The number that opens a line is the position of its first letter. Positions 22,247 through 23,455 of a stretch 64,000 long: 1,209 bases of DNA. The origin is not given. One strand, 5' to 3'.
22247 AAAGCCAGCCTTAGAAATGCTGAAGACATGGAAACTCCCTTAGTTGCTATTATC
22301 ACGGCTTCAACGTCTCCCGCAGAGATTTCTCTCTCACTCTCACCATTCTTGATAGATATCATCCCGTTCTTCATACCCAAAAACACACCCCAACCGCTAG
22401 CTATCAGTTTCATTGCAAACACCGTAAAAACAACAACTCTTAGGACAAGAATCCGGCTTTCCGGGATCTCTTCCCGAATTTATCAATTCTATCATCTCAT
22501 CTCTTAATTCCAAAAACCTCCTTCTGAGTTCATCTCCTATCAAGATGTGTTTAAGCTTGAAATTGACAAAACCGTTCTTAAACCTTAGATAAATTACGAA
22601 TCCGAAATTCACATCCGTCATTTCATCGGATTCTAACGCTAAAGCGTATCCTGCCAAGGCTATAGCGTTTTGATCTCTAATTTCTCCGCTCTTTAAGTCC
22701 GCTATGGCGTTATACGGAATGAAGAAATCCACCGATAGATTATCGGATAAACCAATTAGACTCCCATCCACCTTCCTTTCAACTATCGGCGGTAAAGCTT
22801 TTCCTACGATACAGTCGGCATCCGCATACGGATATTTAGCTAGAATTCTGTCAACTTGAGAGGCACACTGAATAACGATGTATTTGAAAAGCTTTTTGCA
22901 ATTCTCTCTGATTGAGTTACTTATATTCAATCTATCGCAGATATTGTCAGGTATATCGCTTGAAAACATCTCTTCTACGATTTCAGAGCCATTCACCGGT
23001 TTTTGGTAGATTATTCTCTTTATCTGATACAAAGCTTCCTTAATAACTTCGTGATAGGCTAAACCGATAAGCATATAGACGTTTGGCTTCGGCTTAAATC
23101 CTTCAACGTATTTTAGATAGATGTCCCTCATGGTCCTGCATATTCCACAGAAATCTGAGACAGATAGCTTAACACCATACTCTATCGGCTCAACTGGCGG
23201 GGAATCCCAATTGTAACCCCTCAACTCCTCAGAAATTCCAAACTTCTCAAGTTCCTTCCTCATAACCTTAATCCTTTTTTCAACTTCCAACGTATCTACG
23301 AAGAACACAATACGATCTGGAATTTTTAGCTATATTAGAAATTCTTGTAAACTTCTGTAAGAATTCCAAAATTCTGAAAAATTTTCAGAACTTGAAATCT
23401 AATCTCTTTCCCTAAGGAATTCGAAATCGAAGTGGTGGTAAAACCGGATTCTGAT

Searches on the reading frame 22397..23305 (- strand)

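Call 22: search_protein_families(library=padloc, proteins=[window:22397-23305:-], max_evalue=0.001)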
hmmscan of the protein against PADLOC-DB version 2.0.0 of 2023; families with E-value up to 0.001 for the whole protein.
window:22397-23305:- (302 aa): 7 families
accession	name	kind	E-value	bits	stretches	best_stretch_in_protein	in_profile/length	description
PDLC01615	Cas4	-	1.7e-76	255.5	1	13-298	7-265/266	"CAS-I,CAS-II,CAS-III,CAS-IV,CAS-V,CAS-VI; acquisition_associated"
PDLC01272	Cas4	-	9.5e-76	252.9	1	16-298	5-262/262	"CAS-I,CAS-II,CAS-III,CAS-IV,CAS-V,CAS-VI; acquisition_associated"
PDLC00942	Cas4a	-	9.9e-74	246.5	1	20-298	9-273/273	"CRISPR-associated protein Cas4/Csa1, subtype I-A/APERN"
PDLC01463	Cas4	-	3.2e-73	244.8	1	12-298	10-267/268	"CAS-I,CAS-II,CAS-III,CAS-IV,CAS-V,CAS-VI; acquisition_associated"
PDLC02084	Cas4a1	-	3.8e-56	188.8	1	23-298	18-270/271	-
PDLC02083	Cas4_II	-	0.00025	19.5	0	208-299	98-185/186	-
PDLC00943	Cas4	-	0.00048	18.1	0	202-298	85-179/180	CRISPR-associated protein Cas4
